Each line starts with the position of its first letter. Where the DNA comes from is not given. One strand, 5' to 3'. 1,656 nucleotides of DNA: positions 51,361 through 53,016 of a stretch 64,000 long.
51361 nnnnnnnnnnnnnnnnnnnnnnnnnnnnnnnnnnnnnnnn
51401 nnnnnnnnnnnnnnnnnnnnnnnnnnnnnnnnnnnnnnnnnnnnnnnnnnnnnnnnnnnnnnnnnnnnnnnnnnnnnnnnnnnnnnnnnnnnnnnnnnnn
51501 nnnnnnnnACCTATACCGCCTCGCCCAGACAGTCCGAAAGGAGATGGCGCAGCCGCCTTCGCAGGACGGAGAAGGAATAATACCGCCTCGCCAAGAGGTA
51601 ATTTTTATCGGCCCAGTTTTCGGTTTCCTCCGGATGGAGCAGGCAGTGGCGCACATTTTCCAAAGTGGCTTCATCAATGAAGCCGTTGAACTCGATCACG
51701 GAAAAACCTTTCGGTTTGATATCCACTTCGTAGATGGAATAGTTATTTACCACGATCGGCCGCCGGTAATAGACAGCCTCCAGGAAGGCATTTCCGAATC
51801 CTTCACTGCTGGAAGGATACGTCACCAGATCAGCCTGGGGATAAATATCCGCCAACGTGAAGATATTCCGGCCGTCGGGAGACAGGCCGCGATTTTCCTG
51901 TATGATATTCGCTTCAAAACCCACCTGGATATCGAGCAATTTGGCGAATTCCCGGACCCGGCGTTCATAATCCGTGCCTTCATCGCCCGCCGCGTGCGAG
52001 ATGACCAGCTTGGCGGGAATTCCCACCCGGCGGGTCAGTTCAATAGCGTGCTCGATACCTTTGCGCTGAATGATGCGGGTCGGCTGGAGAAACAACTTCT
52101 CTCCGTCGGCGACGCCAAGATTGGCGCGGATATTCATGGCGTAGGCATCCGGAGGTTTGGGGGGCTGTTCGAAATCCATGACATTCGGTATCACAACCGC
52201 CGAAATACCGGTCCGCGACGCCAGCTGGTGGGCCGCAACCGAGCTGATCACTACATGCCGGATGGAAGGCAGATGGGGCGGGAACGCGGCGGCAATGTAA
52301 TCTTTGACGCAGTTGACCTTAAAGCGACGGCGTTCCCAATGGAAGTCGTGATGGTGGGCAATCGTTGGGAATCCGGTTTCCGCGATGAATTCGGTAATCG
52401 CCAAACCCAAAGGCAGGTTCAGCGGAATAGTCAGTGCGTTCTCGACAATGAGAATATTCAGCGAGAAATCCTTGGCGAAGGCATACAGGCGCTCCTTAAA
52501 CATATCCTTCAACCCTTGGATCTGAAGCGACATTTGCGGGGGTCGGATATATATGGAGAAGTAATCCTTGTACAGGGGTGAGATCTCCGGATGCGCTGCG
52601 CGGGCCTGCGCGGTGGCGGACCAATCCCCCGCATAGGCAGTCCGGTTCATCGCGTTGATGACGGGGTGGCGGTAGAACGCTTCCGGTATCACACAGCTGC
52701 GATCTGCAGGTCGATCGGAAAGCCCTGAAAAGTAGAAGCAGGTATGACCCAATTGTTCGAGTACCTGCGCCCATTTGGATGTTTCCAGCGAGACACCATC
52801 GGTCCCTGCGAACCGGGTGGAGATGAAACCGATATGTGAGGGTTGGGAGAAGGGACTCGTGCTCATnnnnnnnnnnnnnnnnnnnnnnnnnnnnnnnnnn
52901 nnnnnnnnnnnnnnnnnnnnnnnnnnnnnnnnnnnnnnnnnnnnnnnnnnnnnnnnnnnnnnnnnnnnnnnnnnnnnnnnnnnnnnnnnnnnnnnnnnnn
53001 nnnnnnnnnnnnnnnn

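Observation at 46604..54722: Tightly coupled six-gene operon for making and recycling a glycerate-primed glycoside solute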

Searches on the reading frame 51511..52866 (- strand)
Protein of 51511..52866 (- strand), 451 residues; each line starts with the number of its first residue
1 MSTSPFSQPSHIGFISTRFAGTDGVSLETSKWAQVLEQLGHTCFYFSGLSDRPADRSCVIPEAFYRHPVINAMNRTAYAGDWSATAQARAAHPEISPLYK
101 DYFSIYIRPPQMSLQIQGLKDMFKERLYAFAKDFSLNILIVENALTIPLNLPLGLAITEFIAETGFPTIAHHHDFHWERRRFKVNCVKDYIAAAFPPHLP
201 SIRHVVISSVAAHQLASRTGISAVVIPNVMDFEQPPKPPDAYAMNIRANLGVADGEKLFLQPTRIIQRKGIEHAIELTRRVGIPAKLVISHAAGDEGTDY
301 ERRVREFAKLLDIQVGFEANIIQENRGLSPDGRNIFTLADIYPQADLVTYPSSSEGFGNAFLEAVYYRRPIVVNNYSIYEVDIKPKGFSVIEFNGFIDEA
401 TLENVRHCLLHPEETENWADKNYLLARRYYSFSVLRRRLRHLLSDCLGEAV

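Call 4: search_protein_families(library=pfam, proteins=[window:51511-52866:-], max_evalue=0.01)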
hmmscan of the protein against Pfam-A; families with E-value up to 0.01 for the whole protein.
window:51511-52866:- (451 aa): 3 families
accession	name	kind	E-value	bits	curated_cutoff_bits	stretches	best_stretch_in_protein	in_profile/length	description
PF00534.26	Glycos_transf_1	-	5.3e-10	39.5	26.4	1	246-418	5-165/172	Glycosyl transferases group 1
PF13692.12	Glyco_trans_1_4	-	1.8e-06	28.7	27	1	338-380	70-113/142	Glycosyl transferases group 1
PF20706.3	GT4-conflict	-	3.4e-05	23.4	26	1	266-377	209-314/385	Family 4 Glycosyltransferase in conflict systems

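Call 5: search_protein_families(library=ncbifam, proteins=[window:51511-52866:-], max_evalue=0.01)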
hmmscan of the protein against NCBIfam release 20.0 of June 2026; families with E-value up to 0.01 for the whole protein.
window:51511-52866:- (451 aa): 8 families
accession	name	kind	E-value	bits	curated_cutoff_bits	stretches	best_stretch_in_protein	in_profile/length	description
NF041101.1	manno_glu_gly_synth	equivalog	3.6e-60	203.9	640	2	136-442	100-430/431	mannosylglucosylglycerate synthase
TIGR04047.1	MSMEG_0565_glyc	hypoth_equivalog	2.2e-09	36.9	259.85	1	203-376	141-308/373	MSMEG_0565 family glycosyltransferase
NF038229.1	Glyco4_Geo_Pelo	equivalog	5.8e-05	22.3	400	1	338-375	231-268/338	GPMC system family 4 glycosyltransferase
NF038295.1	EPS_HpsP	equivalog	7.1e-05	22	550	1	214-438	167-379/388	hormogonium polysaccharide biosynthesis glycosyltransferase HpsP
TIGR03449.1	mycothiol_MshA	equivalog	0.00089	18.3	462.5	1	237-375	203-334/406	D-inositol-3-phosphate glycosyltransferase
TIGR02149.1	glgA_Coryne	subfamily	0.0012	18.1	302.4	1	224-382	172-322/391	glycogen synthase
NF053513.1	Gtran_IagA_BgsA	equivalog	0.0025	16.9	460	0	338-384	229-275/333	LTA glycolipid anchor biosynthesis glycosyltransferase, IagA/BgsA family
TIGR03999.1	thiol_BshA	equivalog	0.0069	15.3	273.7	0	337-376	265-304/375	N-acetyl-alpha-D-glucosaminyl L-malate synthase BshA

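Call 21: search_solved_structures(query=window:51511-52866:-, max_evalue=0.001)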
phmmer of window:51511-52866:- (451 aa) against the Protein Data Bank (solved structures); distinct sequences matched with E-value up to 0.001: 0.

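Call 27: find_homologous_proteins(query=window:51511-52866:-, max_evalue=0.00001)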
Query window:51511-52866:- (451 aa): 8000 proteins with E <= 0.00001 among 8000 candidates; the best 120 are listed.
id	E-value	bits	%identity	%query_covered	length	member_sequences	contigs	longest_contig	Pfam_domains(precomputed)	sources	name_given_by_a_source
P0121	0.0e+0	1031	100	100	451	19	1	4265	PF00534.27,PF13692.13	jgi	jgi:glycosyltransferase involved in cell wall biosynthesis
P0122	2.2e-278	942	89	100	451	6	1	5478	PF00534.27,PF20706.4,PF13692.13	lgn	-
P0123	1.9e-272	922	88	100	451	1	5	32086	PF00534.27,PF20706.4,PF13692.13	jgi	jgi:glycosyltransferase involved in cell wall biosynthesis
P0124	3.3e-266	901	86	100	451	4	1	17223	PF00534.27,PF20706.4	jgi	jgi:glycosyltransferase involved in cell wall biosynthesis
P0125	7.6e-262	887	83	100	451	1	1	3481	PF00534.27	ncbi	-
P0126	5.3e-260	881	83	100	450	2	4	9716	PF00534.27,PF13692.13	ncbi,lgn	-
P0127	4.7e-249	845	81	100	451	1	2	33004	PF00534.27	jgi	jgi:glycosyltransferase involved in cell wall biosynthesis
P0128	1.5e-243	827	78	100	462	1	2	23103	PF00534.27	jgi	jgi:hypothetical protein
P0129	1.5e-243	827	78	100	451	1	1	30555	PF00534.27,PF13692.13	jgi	jgi:mannosylglucosylglycerate synthase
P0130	6.4e-240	815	78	98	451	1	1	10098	PF00534.27,PF13692.13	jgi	jgi:glycosyltransferase involved in cell wall biosynthesis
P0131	2.7e-239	813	78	100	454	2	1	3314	PF00534.27,PF13692.13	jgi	jgi:glycosyltransferase involved in cell wall biosynthesis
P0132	1.1e-236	804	78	98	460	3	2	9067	PF00534.27,PF13692.13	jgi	jgi:glycosyltransferase involved in cell wall biosynthesis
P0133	4.2e-236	802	77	100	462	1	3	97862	PF00534.27,PF13692.13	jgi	jgi:hypothetical protein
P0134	8.0e-233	791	77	98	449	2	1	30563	PF00534.27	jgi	jgi:mannosylglucosylglycerate synthase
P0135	1.5e-232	790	77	98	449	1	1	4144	PF00534.27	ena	-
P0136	3.9e-231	786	77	98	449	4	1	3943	PF00534.27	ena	-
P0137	6.2e-230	782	74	100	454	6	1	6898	PF00534.27,PF13692.13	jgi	jgi:mannosylglucosylglycerate synthase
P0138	3.4e-229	779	76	97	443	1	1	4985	PF00534.27,PF20706.4,PF13692.13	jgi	jgi:mannosylglucosylglycerate synthase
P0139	4.6e-229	779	73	100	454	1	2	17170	PF00534.27,PF13692.13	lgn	-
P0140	5.4e-229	779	76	99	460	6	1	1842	PF00534.27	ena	-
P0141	1.2e-227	774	76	97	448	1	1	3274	PF00534.27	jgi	jgi:mannosylglucosylglycerate synthase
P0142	1.3e-225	768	75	98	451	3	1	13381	PF00534.27,PF20706.4,PF13692.13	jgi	jgi:glycosyltransferase involved in cell wall biosynthesis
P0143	1.7e-225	767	75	97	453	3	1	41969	PF00534.27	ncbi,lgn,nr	ncbi:MAG: glycosyltransferase family 4 protein [Chloroflexi bacterium]|nr:glycosyltransferase family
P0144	1.0e-224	765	74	98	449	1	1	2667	PF00534.27,PF20706.4,PF13692.13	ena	-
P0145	8.5e-224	762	73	100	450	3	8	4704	PF00534.27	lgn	-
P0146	3.6e-223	760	75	97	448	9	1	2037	PF00534.27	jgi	-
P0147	1.3e-221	754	72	100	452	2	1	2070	PF00534.27,PF13692.13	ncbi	-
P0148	3.4e-221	753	73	98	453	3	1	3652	PF00534.27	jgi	-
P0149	6.3e-221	752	74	97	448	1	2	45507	PF00534.27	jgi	jgi:glycosyltransferase involved in cell wall biosynthesis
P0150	1.9e-220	751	72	99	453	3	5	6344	PF00534.27,PF13692.13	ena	-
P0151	3.3e-220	750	72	98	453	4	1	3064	PF00534.27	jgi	-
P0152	4.0e-220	750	74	97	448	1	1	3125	PF00534.27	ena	-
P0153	5.4e-220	749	74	97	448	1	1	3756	PF00534.27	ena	-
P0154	3.8e-219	746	72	98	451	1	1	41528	PF00534.27,PF20706.4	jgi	jgi:glycosyltransferase involved in cell wall biosynthesis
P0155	8.8e-219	745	73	97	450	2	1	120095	PF00534.27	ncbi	ncbi:MAG TPA: glycosyltransferase family 4 protein [Anaerolineales bacterium]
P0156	2.8e-218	743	72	99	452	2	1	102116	PF00534.27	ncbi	ncbi:MAG TPA: glycosyltransferase family 4 protein [Anaerolineales bacterium]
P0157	6.5e-218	742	71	100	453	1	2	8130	PF00534.27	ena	-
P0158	7.8e-218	742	70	100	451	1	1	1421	PF00534.27,PF13692.13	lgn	-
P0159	1.3e-217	741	70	98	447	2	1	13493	PF00534.27,PF13692.13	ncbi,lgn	-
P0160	1.4e-217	741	71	99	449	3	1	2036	PF00534.27,PF20706.4,PF13692.13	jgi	jgi:glycosyltransferase involved in cell wall biosynthesis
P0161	9.5e-217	738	70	98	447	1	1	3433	PF00534.27,PF20706.4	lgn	-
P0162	1.4e-216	738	71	98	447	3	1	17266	PF00534.27,PF20706.4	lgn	-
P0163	4.3e-216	736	72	98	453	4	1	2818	PF00534.27,PF13692.13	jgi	jgi:hypothetical protein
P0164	1.2e-215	735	70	100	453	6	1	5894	PF00534.27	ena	-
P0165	2.9e-215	733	69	98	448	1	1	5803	PF00534.27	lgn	-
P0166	3.9e-215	733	70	100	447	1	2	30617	PF00534.27,PF13692.13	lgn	-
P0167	4.7e-215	733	70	98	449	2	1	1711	PF00534.27,PF20706.4,PF13692.13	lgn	-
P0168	1.4e-214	731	71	99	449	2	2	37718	PF00534.27,PF13692.13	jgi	-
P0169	1.4e-214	731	70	100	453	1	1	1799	PF00534.27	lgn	-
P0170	1.7e-214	731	72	98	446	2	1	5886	PF00534.27,PF13692.13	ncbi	-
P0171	2.4e-214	730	70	99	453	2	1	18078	PF00534.27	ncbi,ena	-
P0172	2.9e-214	730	70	98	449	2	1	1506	PF00534.27,PF13692.13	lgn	-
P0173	3.2e-214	730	78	89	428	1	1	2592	PF00534.27,PF13692.13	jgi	jgi:hypothetical protein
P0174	3.7e-214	730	71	97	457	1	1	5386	PF00534.27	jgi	jgi:hypothetical protein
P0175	5.1e-214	729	70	98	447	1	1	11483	PF00534.27,PF13692.13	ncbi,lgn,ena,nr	ncbi:MAG: glycosyltransferase family 4 protein [Anaerolineales bacterium]|nr:glycosyltransferase fam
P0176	6.1e-214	729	71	98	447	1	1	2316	PF00534.27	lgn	-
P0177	1.5e-213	728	69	98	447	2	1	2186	PF00534.27,PF20706.4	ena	-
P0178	1.8e-213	728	70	98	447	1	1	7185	PF00534.27,PF13692.13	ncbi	-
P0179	2.5e-213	727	69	99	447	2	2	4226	PF00534.27,PF20706.4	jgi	jgi:glycosyltransferase involved in cell wall biosynthesis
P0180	3.1e-213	727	68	98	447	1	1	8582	PF00534.27,PF20706.4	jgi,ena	-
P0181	3.1e-213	727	70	98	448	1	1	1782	PF00534.27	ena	-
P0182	3.9e-213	726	68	99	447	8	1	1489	PF00534.27,PF13439.13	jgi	jgi:glycosyltransferase involved in cell wall biosynthesis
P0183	4.6e-213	726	69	98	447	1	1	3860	PF00534.27,PF20706.4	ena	-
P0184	9.7e-213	725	70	98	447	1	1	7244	PF00534.27,PF20706.4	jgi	-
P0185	1.0e-212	725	69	98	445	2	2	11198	PF00534.27,PF20706.4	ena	-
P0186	1.1e-212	725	68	98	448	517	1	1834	PF00534.27,PF20706.4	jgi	jgi:glycosyltransferase involved in cell wall biosynthesis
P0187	1.3e-212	725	69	98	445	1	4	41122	PF00534.27,PF20706.4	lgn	-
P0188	1.5e-212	725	68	99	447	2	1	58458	PF00534.27,PF20706.4,PF13692.13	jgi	-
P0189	1.5e-212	725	70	98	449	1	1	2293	PF00534.27,PF13692.13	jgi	jgi:glycosyltransferase involved in cell wall biosynthesis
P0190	2.0e-212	724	68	99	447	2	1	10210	PF00534.27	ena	-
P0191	2.0e-212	724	70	98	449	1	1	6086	PF00534.27,PF13692.13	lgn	-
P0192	3.0e-212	724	69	97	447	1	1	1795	PF00534.27,PF20706.4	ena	-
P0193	3.1e-212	724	69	98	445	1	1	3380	PF00534.27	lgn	-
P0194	3.1e-212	723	69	98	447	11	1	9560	PF00534.27,PF20706.4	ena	-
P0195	3.4e-212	723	69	97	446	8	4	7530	PF00534.27,PF13692.13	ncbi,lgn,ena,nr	ncbi:MAG: glycosyltransferase family 4 protein [Thermoflexales bacterium]|nr:glycosyltransferase fam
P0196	4.1e-212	723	70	98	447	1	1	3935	PF00534.27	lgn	-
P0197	4.8e-212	723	68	99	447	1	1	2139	PF00534.27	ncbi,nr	ncbi:MAG: glycosyltransferase family 4 protein [Chloroflexi bacterium]|nr:glycosyltransferase family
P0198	5.1e-212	723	68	98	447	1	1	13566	PF00534.27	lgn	-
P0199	8.3e-212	722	67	99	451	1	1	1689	PF00534.27,PF20706.4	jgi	-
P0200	9.0e-212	722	69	98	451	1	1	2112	PF00534.27,PF20706.4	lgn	-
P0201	1.1e-211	722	70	97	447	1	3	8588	PF00534.27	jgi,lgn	jgi:glycosyltransferase involved in cell wall biosynthesis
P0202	1.3e-211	721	68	99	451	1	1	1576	PF00534.27,PF20706.4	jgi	jgi:glycosyltransferase involved in cell wall biosynthesis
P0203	1.4e-211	721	69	98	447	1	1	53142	PF00534.27,PF13439.13,PF20706.4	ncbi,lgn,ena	-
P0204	1.4e-211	721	69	98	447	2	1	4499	PF00534.27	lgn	-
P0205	1.4e-211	721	68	98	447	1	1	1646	PF00534.27,PF13439.13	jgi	jgi:mannosylglucosylglycerate synthase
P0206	1.6e-211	721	69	98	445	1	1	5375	PF00534.27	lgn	-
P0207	1.8e-211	721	69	98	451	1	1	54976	PF00534.27,PF20706.4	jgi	jgi:mannosylglucosylglycerate synthase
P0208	2.3e-211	721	70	98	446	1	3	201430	PF00534.27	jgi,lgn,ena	jgi:glycosyltransferase involved in cell wall biosynthesis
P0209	2.4e-211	721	68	98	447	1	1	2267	PF00534.27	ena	-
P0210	2.8e-211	720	68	98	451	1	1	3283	PF00534.27,PF20706.4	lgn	-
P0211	3.1e-211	720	68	98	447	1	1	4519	PF00534.27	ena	-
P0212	3.4e-211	720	68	98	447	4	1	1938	PF00534.27,PF13439.13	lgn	-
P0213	3.5e-211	720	68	98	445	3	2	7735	PF00534.27,PF13439.13,PF20706.4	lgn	-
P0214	3.5e-211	720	69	98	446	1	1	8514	PF00534.27,PF13692.13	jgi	jgi:mannosylglucosylglycerate synthase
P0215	4.5e-211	720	69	98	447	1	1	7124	PF00534.27,PF20706.4,PF13692.13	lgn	-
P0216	4.6e-211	720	68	98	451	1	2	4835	PF00534.27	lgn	-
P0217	5.6e-211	719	68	98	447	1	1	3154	PF00534.27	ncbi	-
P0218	5.9e-211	719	70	97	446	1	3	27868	PF00534.27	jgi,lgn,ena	jgi:hypothetical protein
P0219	7.6e-211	719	69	97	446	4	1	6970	PF00534.27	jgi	jgi:hypothetical protein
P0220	7.7e-211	719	69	98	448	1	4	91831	PF00534.27,PF13692.13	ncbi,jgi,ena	-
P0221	8.4e-211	719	69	98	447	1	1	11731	PF00534.27,PF20706.4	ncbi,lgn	-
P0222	9.9e-211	719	69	98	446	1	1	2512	PF00534.27,PF13692.13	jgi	jgi:mannosylglucosylglycerate synthase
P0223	1.1e-210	718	68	98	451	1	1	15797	PF00534.27,PF20706.4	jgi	jgi:glycosyltransferase involved in cell wall biosynthesis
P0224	1.2e-210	718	68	98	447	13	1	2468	PF00534.27,PF20706.4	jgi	-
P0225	1.5e-210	718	68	98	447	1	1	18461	PF00534.27,PF13439.13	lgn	-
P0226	1.5e-210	718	69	98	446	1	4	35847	PF00534.27,PF13692.13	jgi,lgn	-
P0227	1.5e-210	718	68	98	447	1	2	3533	PF00534.27,PF13439.13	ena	-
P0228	1.5e-210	718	68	98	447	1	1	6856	PF00534.27,PF13439.13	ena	-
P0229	1.6e-210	718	69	98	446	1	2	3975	PF00534.27,PF20706.4,PF13692.13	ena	-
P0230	2.1e-210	717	68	98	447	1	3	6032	PF00534.27,PF13439.13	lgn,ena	-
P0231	2.1e-210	717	67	100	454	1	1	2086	PF00534.27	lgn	-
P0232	2.3e-210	717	67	98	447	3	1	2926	PF00534.27,PF20706.4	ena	-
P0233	2.4e-210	717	70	98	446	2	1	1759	PF00534.27,PF13692.13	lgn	-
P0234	2.4e-210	717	68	98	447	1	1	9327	PF00534.27,PF20706.4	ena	-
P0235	2.4e-210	717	69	98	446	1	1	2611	PF00534.27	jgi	jgi:glycosyltransferase involved in cell wall biosynthesis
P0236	2.7e-210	717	69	98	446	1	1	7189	PF00534.27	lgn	-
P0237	2.8e-210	717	68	97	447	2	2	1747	PF00534.27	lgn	-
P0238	3.2e-210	717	67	97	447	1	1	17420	PF00534.27,PF20706.4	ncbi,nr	ncbi:MAG: glycosyltransferase family 4 protein [Anaerolineales bacterium]|nr:glycosyltransferase fam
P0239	3.3e-210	717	69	97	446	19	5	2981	PF00534.27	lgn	-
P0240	3.4e-210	717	70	97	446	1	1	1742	PF00534.27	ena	-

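Call 33: find_related_loci(query=A1, collection=genome_contigs, flank=10000)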
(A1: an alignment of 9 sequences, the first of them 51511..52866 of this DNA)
Query A1 (451 aa) in genome_contigs; peptide patterns used: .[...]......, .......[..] (x = any residue, [..] = any of these).
600 stretches matched a pattern (row limit reached: there are more); 552 encode a relative of the query (tblastn E <= 1e-3); the best 80 are kept; 80 distinct loci.
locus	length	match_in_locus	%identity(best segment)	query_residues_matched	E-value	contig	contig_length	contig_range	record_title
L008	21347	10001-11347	71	1-449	0e+0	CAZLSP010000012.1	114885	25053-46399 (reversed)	MAG TPA_asm: uncultured Anaerolinea sp. isolate binchicken_co197_447 genome assembly, contig: NODE_114_length_114885_cov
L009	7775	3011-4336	72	9-449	0e+0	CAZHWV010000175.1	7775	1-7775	MAG TPA_asm: uncultured Anaerolinea sp. isolate SRP272421_co3_646 genome assembly, contig: NODE_31787_length_7775_cov_6.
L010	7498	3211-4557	70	4-451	0e+0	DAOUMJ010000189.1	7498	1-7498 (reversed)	MAG TPA_asm: Anaerolineales bacterium isolate W58_115 k99_669091, whole genome shotgun sequence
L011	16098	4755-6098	68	5-451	0e+0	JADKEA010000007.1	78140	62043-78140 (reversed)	MAG: Candidatus Villigracilis affinis isolate OdNW_MAXAC.037 tig00003852-10-784100, whole genome shotgun sequence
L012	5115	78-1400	68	11-451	0e+0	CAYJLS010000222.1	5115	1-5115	MAG TPA_asm: uncultured Anaerolineaceae bacterium isolate ERP124720_co1_70 genome assembly, contig: NODE_17819_length_51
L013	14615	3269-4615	68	4-451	0e+0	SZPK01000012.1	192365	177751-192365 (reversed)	Chloroflexi bacterium CFX2 ZYPT4scaffold_172, whole genome shotgun sequence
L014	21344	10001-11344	68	6-451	0e+0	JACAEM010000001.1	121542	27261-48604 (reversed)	MAG: Chloroflexota bacterium isolate L.E.CH.17 k119_393632, whole genome shotgun sequence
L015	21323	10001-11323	68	11-451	0e+0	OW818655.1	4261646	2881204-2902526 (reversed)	metagenome genome assembly, chromosome: 1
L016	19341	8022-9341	69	12-451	0e+0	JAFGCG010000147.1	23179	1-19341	MAG: Anaerolineales bacterium isolate Zod_Metabat.109 k87_10533042, whole genome shotgun sequence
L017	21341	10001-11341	67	7-451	0e+0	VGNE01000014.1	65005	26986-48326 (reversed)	MAG: Chloroflexi bacterium isolate K_DeepCast_100m_m2_203 K_DeepCast_100m_m2_203_Ga0194127_10000452, whole genome shotgu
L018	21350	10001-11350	66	7-451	0e+0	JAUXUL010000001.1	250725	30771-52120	MAG: Anaerolineales bacterium isolate C15_concoct.bin.116_sub C15_k141_355267, whole genome shotgun sequence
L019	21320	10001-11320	67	11-450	0e+0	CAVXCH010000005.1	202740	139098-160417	MAG: uncultured Chloroflexia bacterium isolate MFD01299.bin.1.127 genome assembly, contig: contig_25855, whole genome sh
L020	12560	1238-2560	68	11-451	0e+0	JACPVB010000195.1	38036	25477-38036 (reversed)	MAG: Chloroflexi bacterium isolate NC_groundwater_773_Ag_S2p5_51_10 JBCH_GD18_4_SO25_S179_scaffold_563890, whole genome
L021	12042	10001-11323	66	11-451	0e+0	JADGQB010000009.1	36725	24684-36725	MAG: Anaerolineales bacterium isolate Chersky.20_11 contig-100_24, whole genome shotgun sequence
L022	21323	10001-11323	67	11-451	0e+0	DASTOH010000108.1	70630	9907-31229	MAG TPA_asm: Anaerolineales bacterium isolate SMAG_U2165 k141_1292717, whole genome shotgun sequence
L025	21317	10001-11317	66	11-449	0e+0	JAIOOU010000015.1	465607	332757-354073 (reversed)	MAG: Chloroflexota bacterium isolate LakeFargette_0920_ALND_MAG_53_29 LacPavin_0920_ALND_scaffold_430984, whole genome s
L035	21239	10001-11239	59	12-449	6e-173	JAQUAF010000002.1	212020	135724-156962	MAG: Verrucomicrobiia bacterium isolate STC_78 NODE_137_length_212020_cov_9.093878_Sandtown_C, whole genome shotgun sequ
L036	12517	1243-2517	56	1-450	7e-172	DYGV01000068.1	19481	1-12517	MAG TPA_asm: Anaerolinea thermophila isolate BE2012_54_8 Afr_mines_BE2012_1370_length_19481_cov_3_223463, whole genome s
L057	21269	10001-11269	52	1-447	1e-157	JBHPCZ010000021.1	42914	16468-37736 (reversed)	Thermodesulfobacteriota bacterium isolate SAG AM-311-M20 NODE_21_length_42914_cov_25.645045, whole genome shotgun sequen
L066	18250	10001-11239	52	11-448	6e-157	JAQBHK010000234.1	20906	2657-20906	MAG: Desulfobacterales bacterium isolate MAG_454_bin-01 454_bin-01_ctg-234, whole genome shotgun sequence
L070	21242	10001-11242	54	12-450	5e-156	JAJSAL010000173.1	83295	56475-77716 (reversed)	MAG: Spirochaetes bacterium isolate Dive96_bin4.94 k141_4328190, whole genome shotgun sequence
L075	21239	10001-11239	53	11-448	7e-155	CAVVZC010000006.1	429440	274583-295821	MAG: uncultured delta proteobacterium isolate MFD03551.bin.1.10 genome assembly, contig: contig_13112, whole genome shot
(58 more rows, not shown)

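Call 38: search_protein_families(library=pfam, proteins=[L036:2532-4298:+, L025:11389-13005:+, L018:8802-9950:+], max_evalue=0.01)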
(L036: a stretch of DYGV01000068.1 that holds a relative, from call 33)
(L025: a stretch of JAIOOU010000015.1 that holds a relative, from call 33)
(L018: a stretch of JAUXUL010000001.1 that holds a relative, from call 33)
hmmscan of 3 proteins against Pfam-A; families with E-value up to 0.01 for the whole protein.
L036:2532-4298:+ (588 aa): 4 families
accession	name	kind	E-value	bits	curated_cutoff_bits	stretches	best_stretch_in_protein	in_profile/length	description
PF22422.2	MGH1-like_GH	-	2.9e-83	280.8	27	1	254-570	1-356/356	Mannosylglycerate hydrolase MGH1-like glycoside hydrolase domain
PF03200.22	Glyco_hydro_63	-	1.5e-15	57.5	22.4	2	451-574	344-487/492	Glycosyl hydrolase family 63 C-terminal domain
PF01204.24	Trehalase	-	3.7e-14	52.9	21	1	390-545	308-465/512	Trehalase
PF17389.8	Bac_rhamnosid6H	-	1.5e-09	38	24.5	1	266-445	54-219/339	Bacterial alpha-L-rhamnosidase 6 hairpin glycosidase domain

L025:11389-13005:+ (538 aa): 2 families
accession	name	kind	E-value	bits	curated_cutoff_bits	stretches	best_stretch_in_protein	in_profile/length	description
PF00654.25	Voltage_CLC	-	9.1e-100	334.6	24.8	1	90-428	2-345/346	Voltage gated chloride channel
PF02080.26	TrkA_C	-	1e-09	38.6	27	1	459-520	1-64/71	TrkA-C domain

L018:8802-9950:+ (382 aa): 3 families
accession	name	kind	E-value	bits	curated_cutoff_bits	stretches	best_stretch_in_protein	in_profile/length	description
PF18845.6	baeRF_family3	-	1.8e-44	152.5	31.5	1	144-309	1-168/168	Bacterial archaeo-eukaryotic release factor family 3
PF18848.6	baeRF_family6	-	2.5e-08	34.9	27.5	1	189-272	66-149/149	Bacterial archaeo-eukaryotic release factor family 6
PF18849.6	baeRF_family7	-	1.1e-06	29.4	27.2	1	204-271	76-143/144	Bacterial archaeo-eukaryotic release factor family 7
